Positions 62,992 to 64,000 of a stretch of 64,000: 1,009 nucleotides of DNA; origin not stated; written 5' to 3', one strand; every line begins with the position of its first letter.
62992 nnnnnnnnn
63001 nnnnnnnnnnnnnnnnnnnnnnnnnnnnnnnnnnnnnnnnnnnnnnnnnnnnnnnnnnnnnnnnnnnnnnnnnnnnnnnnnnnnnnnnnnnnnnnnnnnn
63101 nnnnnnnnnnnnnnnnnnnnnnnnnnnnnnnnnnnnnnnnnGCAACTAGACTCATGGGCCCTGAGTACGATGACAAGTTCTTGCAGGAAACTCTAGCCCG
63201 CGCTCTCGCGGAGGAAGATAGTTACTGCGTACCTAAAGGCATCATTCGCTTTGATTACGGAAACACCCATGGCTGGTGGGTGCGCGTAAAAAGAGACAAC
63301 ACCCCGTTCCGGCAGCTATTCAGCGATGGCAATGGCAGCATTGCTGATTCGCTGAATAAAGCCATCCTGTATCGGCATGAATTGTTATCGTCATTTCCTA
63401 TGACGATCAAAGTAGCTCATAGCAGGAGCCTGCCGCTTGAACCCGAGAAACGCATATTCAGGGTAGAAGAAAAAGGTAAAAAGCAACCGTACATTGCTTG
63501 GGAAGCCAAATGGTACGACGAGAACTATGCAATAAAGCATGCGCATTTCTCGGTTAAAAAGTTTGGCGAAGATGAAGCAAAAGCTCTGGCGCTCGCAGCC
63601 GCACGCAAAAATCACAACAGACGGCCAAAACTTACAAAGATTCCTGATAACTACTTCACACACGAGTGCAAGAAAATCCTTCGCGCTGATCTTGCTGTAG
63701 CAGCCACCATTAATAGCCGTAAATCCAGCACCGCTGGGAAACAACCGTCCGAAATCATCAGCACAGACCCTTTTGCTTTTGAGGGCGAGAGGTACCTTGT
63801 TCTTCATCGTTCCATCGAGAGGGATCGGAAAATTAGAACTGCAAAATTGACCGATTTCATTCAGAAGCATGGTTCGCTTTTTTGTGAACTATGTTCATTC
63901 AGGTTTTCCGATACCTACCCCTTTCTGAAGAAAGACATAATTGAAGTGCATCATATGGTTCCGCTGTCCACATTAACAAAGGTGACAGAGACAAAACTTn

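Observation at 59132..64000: Chromosomal integron with a mixed cassette array that runs off the window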

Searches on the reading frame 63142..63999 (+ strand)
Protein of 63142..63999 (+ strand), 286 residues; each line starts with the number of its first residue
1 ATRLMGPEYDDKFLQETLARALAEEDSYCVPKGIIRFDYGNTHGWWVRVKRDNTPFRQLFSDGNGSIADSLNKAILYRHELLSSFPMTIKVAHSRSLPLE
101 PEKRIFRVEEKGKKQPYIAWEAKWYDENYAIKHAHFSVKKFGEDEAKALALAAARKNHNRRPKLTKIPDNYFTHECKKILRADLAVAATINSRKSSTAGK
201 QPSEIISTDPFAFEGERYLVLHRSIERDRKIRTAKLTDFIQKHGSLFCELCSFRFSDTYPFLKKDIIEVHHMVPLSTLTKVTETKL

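Call 3: search_protein_families(library=ncbifam, proteins=[window:63142-63999:+])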
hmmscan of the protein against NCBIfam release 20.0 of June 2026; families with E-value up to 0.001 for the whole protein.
window:63142-63999:+ (286 aa): 0 families

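Call 4: search_protein_families(library=pfam, proteins=[window:63142-63999:+], max_evalue=0.01)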
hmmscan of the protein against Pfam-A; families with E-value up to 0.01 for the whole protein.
window:63142-63999:+ (286 aa): 1 family
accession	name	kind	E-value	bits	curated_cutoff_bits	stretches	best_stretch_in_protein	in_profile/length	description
PF00847.26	AP2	-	1.2e-05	25.9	33.3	1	120-159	15-53/54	AP2 domain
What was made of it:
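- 63139..64000 (+): Cassette 5 (partial): AP2 + HNH endonuclease, ORF from 63154, 282 of about 320 aa inside the window. Pfam AP2 (call 4).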

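Call 26: find_homologous_proteins(query=window:63154-63999:+)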
Query window:63154-63999:+ (282 aa): 149 proteins with E <= 0.001 among 8000 candidates; the best 120 are listed.
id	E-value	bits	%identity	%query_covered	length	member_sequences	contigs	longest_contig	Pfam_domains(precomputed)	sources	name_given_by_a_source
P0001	1.4e-185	633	98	100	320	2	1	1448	PF00847.27,PF01844.30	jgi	jgi:predicted HNH restriction endonuclease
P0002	1.8e-162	558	85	100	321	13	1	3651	PF00847.27,PF01844.30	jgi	-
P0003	6.2e-161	553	85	100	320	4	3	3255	PF00847.27,PF01844.30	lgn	-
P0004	2.1e-155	534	82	100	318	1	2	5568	PF00847.27,PF01844.30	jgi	jgi:predicted HNH restriction endonuclease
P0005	5.6e-121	421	65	99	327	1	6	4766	PF00847.27,PF01844.30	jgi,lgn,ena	jgi:predicted HNH restriction endonuclease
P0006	5.8e-119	415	63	100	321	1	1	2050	PF00847.27,PF01844.30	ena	-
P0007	2.5e-116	406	62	96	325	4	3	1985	PF00847.27,PF01844.30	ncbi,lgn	-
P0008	4.5e-114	399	62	100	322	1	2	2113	PF00847.27,PF01844.30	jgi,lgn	jgi:predicted HNH restriction endonuclease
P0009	5.5e-114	399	63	99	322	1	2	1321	PF00847.27,PF01844.30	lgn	-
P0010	2.0e-104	367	60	97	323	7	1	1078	PF01844.30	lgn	-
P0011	6.3e-104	366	60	97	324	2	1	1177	PF00847.27,PF01844.30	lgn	-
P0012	1.4e-102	361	57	99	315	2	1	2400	PF01844.30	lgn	-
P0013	1.9e-102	361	58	97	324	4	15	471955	PF00847.27,PF01844.30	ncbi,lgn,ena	-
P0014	2.9e-102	360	58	97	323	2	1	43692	PF00847.27,PF01844.30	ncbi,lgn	ncbi:MAG: HNH endonuclease [Burkholderiales bacterium]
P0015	3.4e-102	360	60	97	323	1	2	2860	PF00847.27,PF01844.30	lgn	-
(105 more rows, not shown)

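Call 27: find_encoding_contigs(protein=P0001, flank=10000, max_places=4)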
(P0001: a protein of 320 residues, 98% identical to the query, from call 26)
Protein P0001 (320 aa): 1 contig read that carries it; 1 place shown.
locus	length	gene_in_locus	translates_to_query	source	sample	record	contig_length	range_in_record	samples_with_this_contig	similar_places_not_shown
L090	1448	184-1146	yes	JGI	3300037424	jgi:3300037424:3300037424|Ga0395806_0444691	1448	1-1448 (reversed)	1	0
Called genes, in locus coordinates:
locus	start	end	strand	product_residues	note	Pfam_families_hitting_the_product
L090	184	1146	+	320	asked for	PF00847:AP2 (weak), PF01844:HNH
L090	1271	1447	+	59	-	?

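Call 28: find_encoding_contigs(protein=P0004, flank=10000, max_places=4)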
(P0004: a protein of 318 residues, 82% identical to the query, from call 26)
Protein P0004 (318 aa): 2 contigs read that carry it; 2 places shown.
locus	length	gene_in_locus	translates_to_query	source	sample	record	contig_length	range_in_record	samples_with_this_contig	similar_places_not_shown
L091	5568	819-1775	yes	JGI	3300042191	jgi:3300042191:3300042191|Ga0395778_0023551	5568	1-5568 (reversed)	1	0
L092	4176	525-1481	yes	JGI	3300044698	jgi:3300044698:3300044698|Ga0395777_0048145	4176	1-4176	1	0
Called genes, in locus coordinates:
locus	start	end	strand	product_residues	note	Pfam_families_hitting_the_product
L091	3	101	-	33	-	?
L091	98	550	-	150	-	PF00383:dCMP_cyt_deam_1, PF14437:MafB19-deam, PF14439:Bd3614-deam (weak)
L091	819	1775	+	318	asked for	PF00847:AP2 (weak), PF01844:HNH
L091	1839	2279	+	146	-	-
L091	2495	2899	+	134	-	-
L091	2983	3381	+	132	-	-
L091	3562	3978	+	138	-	PF14534:DUF4440, PF12680:SnoaL_2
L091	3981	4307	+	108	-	PF04993:TfoX_N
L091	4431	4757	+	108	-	PF08734:GYD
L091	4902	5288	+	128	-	PF04343:DUF488, PF22751:DUF488-N3a, PF22752:DUF488-N3i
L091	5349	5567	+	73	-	?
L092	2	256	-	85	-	?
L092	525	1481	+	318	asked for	PF00847:AP2 (weak), PF01844:HNH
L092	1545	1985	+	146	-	-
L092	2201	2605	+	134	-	-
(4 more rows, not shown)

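Call 29: find_encoding_contigs(protein=P0002, flank=10000, max_places=4)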
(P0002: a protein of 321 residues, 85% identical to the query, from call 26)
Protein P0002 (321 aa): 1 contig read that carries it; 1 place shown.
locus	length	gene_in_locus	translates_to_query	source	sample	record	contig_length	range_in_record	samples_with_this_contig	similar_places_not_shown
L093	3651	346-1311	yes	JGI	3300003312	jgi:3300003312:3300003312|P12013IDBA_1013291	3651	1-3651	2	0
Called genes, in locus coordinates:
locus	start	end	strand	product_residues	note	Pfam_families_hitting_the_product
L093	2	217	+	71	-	?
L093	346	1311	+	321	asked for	PF00847:AP2 (weak), PF01844:HNH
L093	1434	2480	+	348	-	PF16263:DUF4917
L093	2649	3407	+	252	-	-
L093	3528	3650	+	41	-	?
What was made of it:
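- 63139..64000 (+): A family of about 320-aa AP2+HNH proteins, many in cassette arrays (calls 26-29).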

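Call 90: search_protein_families(library=padloc, proteins=[P0001], max_evalue=0.01)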
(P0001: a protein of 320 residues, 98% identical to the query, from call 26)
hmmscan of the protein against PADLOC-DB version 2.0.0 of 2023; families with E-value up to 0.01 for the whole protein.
P0001 (320 aa): 1 family
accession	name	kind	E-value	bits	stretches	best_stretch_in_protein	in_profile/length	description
PDLC03656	mREase_IV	-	0.00014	19.7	1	226-305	189-264/277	Type IV methyl-directed restriction enzyme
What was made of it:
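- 63139..64000 (+): Weak PADLOC type IV restriction hit (call 90).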

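Call 91: search_protein_families(library=phrogs, proteins=[P0001], max_evalue=0.01)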
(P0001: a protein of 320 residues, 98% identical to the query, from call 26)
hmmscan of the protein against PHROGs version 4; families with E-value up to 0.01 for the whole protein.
P0001 (320 aa): 8 families
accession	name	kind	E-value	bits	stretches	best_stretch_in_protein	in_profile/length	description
phrog_8048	-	DNA, RNA and nucleotide metabolism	1e-06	29.2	1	239-301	174-230/273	HNH endonuclease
phrog_2255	-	DNA, RNA and nucleotide metabolism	0.00053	20.5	1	226-305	93-177/211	HNH endonuclease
phrog_119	-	DNA, RNA and nucleotide metabolism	0.00091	19.1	1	259-306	216-264/443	HNH endonuclease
phrog_144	-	DNA, RNA and nucleotide metabolism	0.0017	19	1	244-302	87-138/175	HNH endonuclease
phrog_5200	-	DNA, RNA and nucleotide metabolism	0.0021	19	1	243-306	42-94/154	HNH endonuclease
phrog_15103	-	unknown function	0.0021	18.5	1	208-303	170-261/280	-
phrog_740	-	DNA, RNA and nucleotide metabolism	0.0071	16.4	0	232-301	29-89/332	HNH endonuclease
phrog_6050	-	DNA, RNA and nucleotide metabolism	0.0075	16.1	0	236-305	306-374/402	HNH endonuclease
